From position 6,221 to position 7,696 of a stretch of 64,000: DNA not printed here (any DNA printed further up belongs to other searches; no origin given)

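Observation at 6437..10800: Uncharacterised ~370-420 aa 'X' domain present twice (stand-alone protein and core of the giant protein), each with four LTXXQ-like motifs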

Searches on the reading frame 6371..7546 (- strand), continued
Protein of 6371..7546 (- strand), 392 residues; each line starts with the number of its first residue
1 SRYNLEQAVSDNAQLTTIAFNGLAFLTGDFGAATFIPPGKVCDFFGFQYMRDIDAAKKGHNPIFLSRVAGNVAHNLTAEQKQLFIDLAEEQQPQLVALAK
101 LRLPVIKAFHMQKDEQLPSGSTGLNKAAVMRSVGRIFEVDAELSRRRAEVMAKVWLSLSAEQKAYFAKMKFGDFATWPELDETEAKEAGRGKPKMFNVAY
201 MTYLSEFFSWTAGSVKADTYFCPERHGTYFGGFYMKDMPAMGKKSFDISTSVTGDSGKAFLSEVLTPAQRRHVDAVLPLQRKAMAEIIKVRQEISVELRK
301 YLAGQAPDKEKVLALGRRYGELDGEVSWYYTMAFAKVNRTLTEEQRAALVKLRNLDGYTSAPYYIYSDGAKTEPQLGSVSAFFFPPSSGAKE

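Call 24: fold_search(model_id=the predicted structure, library=pdb)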
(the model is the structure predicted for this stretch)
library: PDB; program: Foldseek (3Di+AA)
matches with E <= 10: 556; with E <= 0.001: 0
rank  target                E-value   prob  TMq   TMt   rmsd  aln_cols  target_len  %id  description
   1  7q36                  1.1e-01  0.33  0.17  0.22  17.2       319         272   13  Crystal structure of KR2 sodium pump rhodopsin pressurized with krypton (released 2022-04-27)
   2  8r5s_A                1.2e-01  0.16  0.12  0.16  18.7       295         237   14  t113 - De-novo designed soluble homotetramer (released 2024-11-27)
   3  8r0l_A                1.4e-01  0.41  0.19  0.24  17.2       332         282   11  Cryo-EM structure of the microbial rhodopsin CryoR1 at pH 8.0 in nanodisc (released 2025-05-14)
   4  8wwh_R                1.4e-01  0.13  0.13  0.16  21.9       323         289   12  MCHR1-Gi complex,S1 state (released 2024-11-13)
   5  8cl8                  1.4e-01  0.41  0.18  0.25  15.9       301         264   13  Krokinobacter eikastus rhodopsin 2 (KR2) extrapolated map 1us after light activation (released 2023-12-13)
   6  5jrf                  1.4e-01  0.28  0.16  0.21  16.9       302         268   12  Crystal structure of the light-driven sodium pump KR2 bound with iodide ions (released 2017-05-31)
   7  6rfa                  1.5e-01  0.35  0.17  0.23  16.4       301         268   12  Crystal structure of the H30K mutant of the light-driven sodium pump KR2 in the monomeric form, pH 8.0 (released 2019-04-24)
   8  6tk1                  1.5e-01  0.28  0.16  0.21  16.9       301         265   13  Femtosecond to millisecond structural changes in a light-driven sodium pump: 20ms structure of KR2 with extrapolated, li (released 2020-05-27)
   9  9a2x_MODEL_1_A        1.6e-01  0.20  0.18  0.15  37.3       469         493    9  Model of E. coli TolC by in-cell photo-crosslinking MS and deep learning (released 2023-02-24)
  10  8qle                  1.7e-01  0.35  0.20  0.26  21.9       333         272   11  Crystal structure of the light-driven sodium pump ErNaR in the monomeric form at pH 4.6 (released 2024-04-24)
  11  8r5s_E                1.8e-01  0.11  0.10  0.15  21.6       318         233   16  t113 - De-novo designed soluble homotetramer (released 2024-11-27)
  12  6rfc                  1.8e-01  0.30  0.17  0.23  16.4       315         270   13  Crystal structure of the potassium-pumping G263F mutant of the light-driven sodium pump KR2 in the monomeric form, pH 4. (released 2019-04-24)
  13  6rf9                  2.0e-01  0.30  0.17  0.22  16.5       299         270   12  Crystal structure of the Y154F mutant of the light-driven sodium pump KR2 in the monomeric form, pH 8.0 (released 2019-04-24)
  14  6rf0_D                2.0e-01  0.23  0.16  0.21  17.4       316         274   12  Crystal structure of the light-driven sodium pump KR2 in the pentameric "dry" form (released 2019-04-24)
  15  3x3b                  2.3e-01  0.25  0.17  0.22  16.6       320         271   13  Crystal structure of the light-driven sodium pump KR2 in acidic state (released 2015-04-08)
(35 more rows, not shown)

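Call 26: search_protein_families(library=pfam, alignment_id=A1, max_evalue=0.1)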
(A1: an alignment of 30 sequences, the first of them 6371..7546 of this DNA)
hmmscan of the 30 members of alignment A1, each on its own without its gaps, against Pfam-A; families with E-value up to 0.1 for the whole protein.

A. member 1, window:6371-7546:- (392 aa): 2 families
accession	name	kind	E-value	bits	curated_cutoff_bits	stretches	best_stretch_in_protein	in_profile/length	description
PF07813.17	LTXXQ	-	5e-10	40.4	24.3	2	265-352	15-99/100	LTXXQ motif family protein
PF13801.11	Metal_resist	-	0.0091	16.6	29.2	0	265-348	42-125/125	Heavy-metal resistance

B. families by the number of members that match (of 30 scanned): 7 families
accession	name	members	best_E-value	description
PF07813.17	LTXXQ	29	2.4e-11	LTXXQ motif family protein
PF13801.11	Metal_resist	14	6.3e-06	Heavy-metal resistance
PF11855.13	DUF3375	2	0.05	Protein of unknown function (DUF3375)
PF12687.12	DUF3801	1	0.043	Protein of unknown function (DUF3801)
PF11583.14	AurF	1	0.06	P-aminobenzoate N-oxygenase AurF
PF03372.29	Exo_endo_phos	1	0.078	Endonuclease/Exonuclease/phosphatase family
PF08766.16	DEK_C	1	0.097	DEK C terminal domain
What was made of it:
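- On CnrX/NccX metal sensors (Pfam Metal_resist PF13801): 14 of 30 members match at E <= 0.1, best 6.3e-6 (call 26).
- Closest known: CnrX / NccX, periplasmic metal-sensor domain of the CnrYXH ECF system. Same: Weak Metal_resist hits occur in about half of the members (call 26).
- Closest known: CnrX / NccX, periplasmic metal-sensor domain of the CnrYXH ECF system. Different: It scores below the Metal_resist gathering threshold (call 26).
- Pfam Metal_resist hits 14 of 30 members at E <= 0.1, best 6.3e-6 (call 26). Metal_resist is below its gathering score in ProtA (16.6 against 29.2 bits) (call 26).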

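Call 32: search_protein_families(library=pfam, proteins=[L073:7908-9383:+, L081:4153-5532:+, L049:8714-10987:+, L032:1469-5839:+, L056:1324-5436:+, L043:7887-9632:+, L047:4898-6361:+], max_evalue=0.01)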
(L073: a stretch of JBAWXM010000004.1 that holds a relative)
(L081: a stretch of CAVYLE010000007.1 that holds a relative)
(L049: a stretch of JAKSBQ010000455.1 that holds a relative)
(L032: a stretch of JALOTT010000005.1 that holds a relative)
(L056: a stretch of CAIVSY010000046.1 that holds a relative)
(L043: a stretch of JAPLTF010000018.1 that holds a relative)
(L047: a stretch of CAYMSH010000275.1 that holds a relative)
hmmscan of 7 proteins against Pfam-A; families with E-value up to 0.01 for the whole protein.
L073:7908-9383:+ (491 aa): 3 families
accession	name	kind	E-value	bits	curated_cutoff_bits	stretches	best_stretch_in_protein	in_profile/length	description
PF00149.33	Metallophos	-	4.2e-10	40.8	21.5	1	136-387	2-190/191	Calcineurin-like phosphoesterase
PF16656.11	Pur_ac_phosph_N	-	1.1e-05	26.3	30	1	54-127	11-93/93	Purple acid Phosphatase, N-terminal domain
PF09423.15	PhoD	-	1.1e-05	25.2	27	1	291-387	179-267/343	PhoD-like phosphatase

L081:4153-5532:+ (459 aa): 1 family
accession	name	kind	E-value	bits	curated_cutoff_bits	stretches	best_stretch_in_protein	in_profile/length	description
PF07603.17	Lcl_C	-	3e-44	150.5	34.9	2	256-367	1-98/117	Lcl C-terminal domain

L049:8714-10987:+ (757 aa): 0 families

L032:1469-5839:+ (1456 aa): 2 families
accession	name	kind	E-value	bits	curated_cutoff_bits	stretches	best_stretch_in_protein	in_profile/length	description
PF00149.33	Metallophos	-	4.8e-16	60.2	21.5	2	988-1244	3-189/191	Calcineurin-like phosphoesterase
PF09423.15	PhoD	-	3.4e-09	36.7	27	1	633-764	112-241/343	PhoD-like phosphatase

L056:1324-5436:+ (1370 aa): 3 families
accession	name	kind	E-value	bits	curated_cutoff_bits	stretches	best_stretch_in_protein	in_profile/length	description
PF07603.17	Lcl_C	-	1.2e-54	184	34.9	2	592-703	1-117/117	Lcl C-terminal domain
PF08450.18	SGL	-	1.1e-34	120.6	26.3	1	726-960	1-244/246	SMP-30/Gluconolactonase/LRE-like region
PF01731.26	Arylesterase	-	0.0066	17.1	21.3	0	839-890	35-84/86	Arylesterase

L043:7887-9632:+ (581 aa): 1 family
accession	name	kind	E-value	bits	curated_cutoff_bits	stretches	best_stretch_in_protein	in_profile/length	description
PF18884.5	TSP3_bac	-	3.2e-05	24.1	25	1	474-493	1-20/22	Bacterial TSP3 repeat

L047:4898-6361:+ (487 aa): 4 families
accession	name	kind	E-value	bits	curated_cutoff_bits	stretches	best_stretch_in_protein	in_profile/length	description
PF00884.28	Sulfatase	-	1.1e-41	143.5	25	1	31-340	1-301/301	Sulfatase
PF16347.10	SGSH_C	-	2.5e-12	47.6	29.3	1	298-430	10-145/154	N-sulphoglucosamine sulphohydrolase, C-terminal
PF10518.14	TAT_signal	-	0.0024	18.2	22.7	1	1-17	2-18/21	TAT (twin-arginine translocation) pathway signal sequence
PF14707.11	Sulfatase_C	-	0.0089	17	30.9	0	404-451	57-103/127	C-terminal region of aryl-sulfatase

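Call 37: search_protein_families(library=ncbifam, proteins=[L024:5047-5730:-, L021:2105-3631:-, L073:7908-9383:+, L047:4898-6361:+, L059:5137-7164:+], max_evalue=0.001)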
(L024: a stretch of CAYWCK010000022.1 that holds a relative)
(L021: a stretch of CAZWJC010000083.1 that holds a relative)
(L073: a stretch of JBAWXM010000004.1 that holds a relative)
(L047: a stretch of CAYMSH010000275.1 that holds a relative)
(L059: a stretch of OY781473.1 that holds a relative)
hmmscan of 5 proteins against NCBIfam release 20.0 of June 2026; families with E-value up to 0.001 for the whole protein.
L024:5047-5730:- (227 aa): 93 families (the best 25 are shown)
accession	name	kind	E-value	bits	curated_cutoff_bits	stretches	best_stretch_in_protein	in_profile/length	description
TIGR01387.1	cztR_silR_copR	subfamily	8.2e-67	225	279.2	1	3-219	1-217/218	heavy metal response regulator transcription factor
NF007346.1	PRK09836.1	equivalog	3.7e-63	213.4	420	1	1-220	1-221/227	copper/silver response regulator transcription factor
NF007663.1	PRK10336.1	equivalog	1.6e-59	201.3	345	1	1-220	1-216/219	quorum sensing response regulator transcription factor QseB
TIGR02154.1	PhoB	equivalog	6e-59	199.1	296.2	1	2-220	4-225/226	phosphate regulon transcriptional regulator PhoB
NF040689.1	MtrAB_MtrA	equivalog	7.7e-59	198.7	300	1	3-220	1-218/219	MtrAB system response regulator MtrA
NF007928.2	PRK10643.1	equivalog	5.5e-58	196.1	330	1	1-219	1-215/216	two-component system response regulator PmrA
NF041734.1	resp_reg_RppA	equivalog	7.5e-58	195.6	250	1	1-220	1-227/229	two-component system response regulator RppA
NF008567.0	PRK11517.1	equivalog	2.2e-57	194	353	1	1-224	1-222/223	response regulator transcription factor HprR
NF012023.0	PRK15479.1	equivalog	7.4e-55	185.9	337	1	1-224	1-221/224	transcriptional regulator TctD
NF045944.1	ResRegRpaBCyano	equivalog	1.8e-53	181.3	330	1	4-220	1-227/229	response regulator transcription factor RpaB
NF045991.1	RespRegCtrARhodob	equivalog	2.6e-52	177.8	350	1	1-219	1-220/224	response regulator transcription factor CtrA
NF041733.1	resp_reg_CseB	equivalog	1.2e-51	175.3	350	1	2-220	2-226/228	two-component system response regulator CseB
NF007005.1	PRK09468.1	equivalog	2.3e-50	171.2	331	1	2-219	5-230/237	osmolarity response regulator transcription factor OmpR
NF053854.1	RespRegPhoBBctds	equivalog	6.8e-49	166.2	270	1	3-218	1-222/225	two-component system response regulator PhoB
NF007820.0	PRK10529.1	equivalog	9.4e-49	165.8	325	1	2-219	3-222/225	two-component system response regulator KdpE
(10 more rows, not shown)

L021:2105-3631:- (508 aa): 87 families (the best 25 are shown)
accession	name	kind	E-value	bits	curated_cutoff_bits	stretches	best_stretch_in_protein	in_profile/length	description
NF007007.0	PRK09470.1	equivalog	4.3e-53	180.9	486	1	208-483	183-457/463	envelope stress sensor histidine kinase CpxA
NF045900.1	HisKinCpxALeg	equivalog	6.6e-49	166.9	800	1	217-483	174-449/451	two-component system sensor histidine kinase CpxA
NF007898.0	PRK10604.1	equivalog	7.9e-48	163.7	478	1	220-484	161-422/433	two-component system sensor histidine kinase RstB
NF012163.2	BaeS_SmeS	equivalog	9.1e-46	156.7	500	1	203-480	172-453/457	sensor histidine kinase efflux regulator BaeS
NF033092.0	HK_WalK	equivalog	1.4e-45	156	725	2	271-483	372-592/594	cell wall metabolism sensor histidine kinase WalK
NF046044.1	PnpS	equivalog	3.4e-45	154.7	400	1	271-482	170-388/390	two-component system histidine kinase PnpS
NF040691.1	MtrAB_MtrB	equivalog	7.9e-45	153.8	450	1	202-489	195-496/507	MtrAB system histidine kinase MtrB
NF008312.0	PRK11100.1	equivalog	1.1e-43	149.8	356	1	198-485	185-474/477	two-component system sensor histidine kinase CreC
TIGR02966.1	phoR_proteo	equivalog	1.8e-43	148.9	334.2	1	272-468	115-318/333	phosphate regulon sensor histidine kinase PhoR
TIGR01386.1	cztS_silS_copS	subfamily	2.8e-43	148.5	292.55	1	198-471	166-445/457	heavy metal sensor histidine kinase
NF007837.0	PRK10549.1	equivalog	2.1e-40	138.8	603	1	197-485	167-458/466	envelope stress sensor histidine kinase BaeS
NF007004.0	PRK09467.1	equivalog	1.3e-35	123.1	415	1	203-485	164-436/440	two-component system sensor histidine kinase EnvZ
NF041735.1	hist_kin_RppB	equivalog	4.4e-35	121.3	400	1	271-478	216-432/438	two-component system sensor histidine kinase RppB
NF008235.0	PRK11006.1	equivalog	3.3e-31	108.6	390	1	271-464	204-402/431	phosphate regulon sensor histidine kinase PhoR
NF012226.0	AdeS_HK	equivalog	4.5e-31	108.3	500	1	185-474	47-343/353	two-component sensor histidine kinase AdeS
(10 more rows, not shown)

L073:7908-9383:+ (491 aa): 0 families

L047:4898-6361:+ (487 aa): 4 families
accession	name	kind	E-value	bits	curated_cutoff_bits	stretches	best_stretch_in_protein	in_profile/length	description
NF010322.0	PRK13759.1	equivalog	9e-35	120.1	481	2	252-423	276-441/486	arylsulfatase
TIGR03417.1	chol_sulfatase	equivalog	1.8e-29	103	433.45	2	247-427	257-427/500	choline-sulfatase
NF052527.1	Mn_arylsulf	exception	1.5e-16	60.4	850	2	249-438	270-453/479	manganese-dependent arylsulfatase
NF045661.1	HdlasePehA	equivalog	3e-14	52.5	900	2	53-98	17-62/506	phosphoric/sulfuric ester hydrolase PehA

L059:5137-7164:+ (675 aa): 3 families
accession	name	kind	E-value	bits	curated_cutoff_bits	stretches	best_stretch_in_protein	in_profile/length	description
TIGR00481.1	TIGR00481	subfamily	3.4e-08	33.4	57.75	1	55-182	9-139/142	YbhB/YbcL family Raf kinase inhibitor-like protein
NF007609.0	PRK10257.1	equivalog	3.8e-06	26.6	226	1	57-116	26-82/158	kinase inhibitor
NF007330.0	PRK09818.1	equivalog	0.00028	20.9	277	1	48-114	38-101/183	kinase inhibitor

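Call 50: search_solved_structures(query=A1, max_evalue=10, show_alignments=3)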
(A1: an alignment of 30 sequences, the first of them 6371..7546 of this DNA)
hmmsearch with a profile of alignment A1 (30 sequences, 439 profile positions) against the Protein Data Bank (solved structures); distinct sequences matched with E-value up to 10: 1.
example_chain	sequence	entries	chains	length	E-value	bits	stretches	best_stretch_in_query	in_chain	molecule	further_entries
2co9_A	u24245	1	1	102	0.029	16.5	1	97-155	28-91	thymus high mobility group box protein TOX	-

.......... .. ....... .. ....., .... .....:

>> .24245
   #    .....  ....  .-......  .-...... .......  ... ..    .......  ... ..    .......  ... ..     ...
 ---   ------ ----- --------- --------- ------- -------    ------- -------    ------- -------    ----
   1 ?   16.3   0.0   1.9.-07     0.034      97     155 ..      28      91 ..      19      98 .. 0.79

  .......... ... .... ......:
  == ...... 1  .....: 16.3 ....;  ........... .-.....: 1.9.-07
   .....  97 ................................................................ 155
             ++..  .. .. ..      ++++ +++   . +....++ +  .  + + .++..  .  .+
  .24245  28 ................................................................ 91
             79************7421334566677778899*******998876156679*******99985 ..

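Call 52: search_protein_representatives(alignment_id=A1)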
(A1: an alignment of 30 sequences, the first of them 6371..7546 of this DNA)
Query: 30 sequences, 439 profile positions. Proteins with E-value up to 0.001 (for the whole library): 955; up to 1e-10: 739; up to 1e-30: 405. The best 150 are listed.
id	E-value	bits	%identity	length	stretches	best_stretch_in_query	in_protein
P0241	6.1e-208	707.5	-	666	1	35-437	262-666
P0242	4.6e-202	688.1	-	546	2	25-438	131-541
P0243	1.9e-173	593.8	-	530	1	28-432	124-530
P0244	1.6e-166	571.0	-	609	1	31-433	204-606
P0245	1.2e-162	558.2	-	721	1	35-435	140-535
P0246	2.5e-154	530.9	-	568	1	33-427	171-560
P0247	1.1e-151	522.2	-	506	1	39-385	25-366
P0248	7.9e-151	519.3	-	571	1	14-433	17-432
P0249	3.7e-147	507.2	-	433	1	27-421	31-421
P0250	1.7e-146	505.0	-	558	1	35-420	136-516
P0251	5.8e-145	500.0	-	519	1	28-432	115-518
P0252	1.2e-144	498.9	-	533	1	12-424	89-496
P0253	8.7e-144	496.1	-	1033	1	49-432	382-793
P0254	9.4e-144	496.0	-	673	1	47-423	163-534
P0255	7.2e-142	489.8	-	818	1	20-426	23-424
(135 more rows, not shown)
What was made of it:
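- On LTXXQ family (Spy/CpxP/ZraP; Pfam PF07813): All 150 best family representatives cover both units in one stretch (call 52).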

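Call 56: search_protein_families(library=pfam, alignment_id=A3, max_evalue=0.00001)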
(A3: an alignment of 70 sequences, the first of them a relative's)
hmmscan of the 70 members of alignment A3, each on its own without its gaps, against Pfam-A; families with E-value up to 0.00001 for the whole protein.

A. member 1, P0241 (666 aa): 2 families
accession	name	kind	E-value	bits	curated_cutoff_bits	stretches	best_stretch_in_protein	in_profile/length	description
PF01161.25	PBP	-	1.4e-16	61.5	24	1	43-173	5-135/135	Phosphatidylethanolamine-binding protein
PF07813.17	LTXXQ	-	3.4e-06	28.2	24.3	0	356-445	15-95/100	LTXXQ motif family protein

B. families by the number of members that match (of 70 scanned): 52 families (the first 25 are shown)
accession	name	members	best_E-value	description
PF01161.25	PBP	8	1.8e-31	Phosphatidylethanolamine-binding protein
PF18911.6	PKD_4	6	6.8e-61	PKD domain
PF00801.26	PKD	5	8.8e-52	PKD domain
PF07813.17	LTXXQ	5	3.3e-08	LTXXQ motif family protein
PF18962.6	Por_Secre_tail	3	7.7e-12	Secretion system C-terminal sorting domain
PF13290.12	CHB_HEX_C_1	2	4.6e-76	Chitobiase/beta-hexosaminidase C-terminal domain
PF13287.12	Fn3_assoc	2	1.8e-54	Fn3 associated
PF08450.18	SGL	2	1.5e-49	SMP-30/Gluconolactonase/LRE-like region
PF00041.27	fn3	2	2.5e-23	Fibronectin type III domain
PF13517.12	FG-GAP_3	2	1.5e-13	FG-GAP-like repeat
PF18981.6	InlK_D3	2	4.5e-10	Internalin K domain (D3/D4)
PF13405.12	EF-hand_6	2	4.7e-10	EF-hand domain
PF19190.6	BACON_2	2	5.4e-08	Viral BACON domain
PF13499.12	EF-hand_7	2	1.7e-07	EF-hand domain pair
PF00036.39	EF-hand_1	2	5.7e-07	EF hand domain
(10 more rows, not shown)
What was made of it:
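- On LTXXQ family (Spy/CpxP/ZraP; Pfam PF07813): Some family members carry T9SS sorting tails (call 56).
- In a PEBP-X1 fusion the hit falls on unit 1 (call 56). PEBP is the most frequent fused Pfam domain, 8 of 70 family representatives (call 56).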

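Call 58: find_encoding_contigs(protein=P0063, flank=8000, max_places=1)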
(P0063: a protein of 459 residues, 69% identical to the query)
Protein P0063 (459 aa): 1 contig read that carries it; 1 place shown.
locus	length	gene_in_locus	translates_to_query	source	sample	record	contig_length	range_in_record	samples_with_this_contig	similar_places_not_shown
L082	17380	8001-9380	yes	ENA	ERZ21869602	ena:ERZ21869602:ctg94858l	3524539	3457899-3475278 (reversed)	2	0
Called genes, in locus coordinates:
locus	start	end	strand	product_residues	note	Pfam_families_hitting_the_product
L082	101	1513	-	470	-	-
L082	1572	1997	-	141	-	PF02369:Big_1 (weak), PF13620:CarboxypepD_reg (faint)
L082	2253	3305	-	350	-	PF07963:N_methyl, PF07596:SBP_bac_10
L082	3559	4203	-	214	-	PF06439:3keto-disac_hyd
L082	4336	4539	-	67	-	PF13396:PLDc_N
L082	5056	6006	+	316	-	PF02230:Abhydrolase_2 (faint), PF12146:Hydrolase_4, PF00561:Abhydrolase_1, PF07859:Abhydrolase_3 (weak), PF12697:Abhydrolase_6, PF00326:Peptidase_S9 (weak)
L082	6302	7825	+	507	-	PF00884:Sulfatase, PF16347:SGSH_C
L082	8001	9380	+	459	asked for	-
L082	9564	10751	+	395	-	-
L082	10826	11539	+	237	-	PF00756:Esterase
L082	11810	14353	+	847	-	PF07596:SBP_bac_10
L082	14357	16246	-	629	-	-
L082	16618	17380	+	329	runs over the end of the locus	PF00595:PDZ, PF13180:PDZ_2, PF17820:PDZ_6, PF03572:Peptidase_S41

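Call 59: find_encoding_contigs(protein=P0065, flank=8000, max_places=1)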
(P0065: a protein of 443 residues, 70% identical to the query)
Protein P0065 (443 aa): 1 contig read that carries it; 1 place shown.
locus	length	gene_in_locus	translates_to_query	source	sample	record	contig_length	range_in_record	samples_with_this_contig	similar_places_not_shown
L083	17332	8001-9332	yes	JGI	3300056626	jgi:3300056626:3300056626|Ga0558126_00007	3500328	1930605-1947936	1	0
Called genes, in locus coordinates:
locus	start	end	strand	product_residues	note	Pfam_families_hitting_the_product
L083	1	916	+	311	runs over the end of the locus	PF02272:DHHA1 (weak)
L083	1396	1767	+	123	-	PF00036:EF-hand_1 (faint), PF13202:EF-hand_5 (faint), PF13405:EF-hand_6 (faint)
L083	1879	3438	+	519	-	PF00884:Sulfatase, PF16347:SGSH_C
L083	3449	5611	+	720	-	PF00801:PKD, PF18911:PKD_4, PF07603:Lcl_C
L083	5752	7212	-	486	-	PF00672:HAMP, PF00512:HisKA, PF02518:HATPase_c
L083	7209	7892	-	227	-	PF00072:Response_reg, PF00486:Trans_reg_C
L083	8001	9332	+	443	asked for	PF07813:LTXXQ (faint)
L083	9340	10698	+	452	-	PF00884:Sulfatase, PF01663:Phosphodiest (faint), PF16347:SGSH_C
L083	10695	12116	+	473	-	PF16656:Pur_ac_phosph_N (weak), PF00149:Metallophos (weak)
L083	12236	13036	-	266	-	PF02811:PHP, PF13263:PHP_C (weak)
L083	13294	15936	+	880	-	PF03160:Calx-beta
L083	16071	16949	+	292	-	PF07963:N_methyl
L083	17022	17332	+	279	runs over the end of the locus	PF07963:N_methyl (weak), PF07596:SBP_bac_10 (faint)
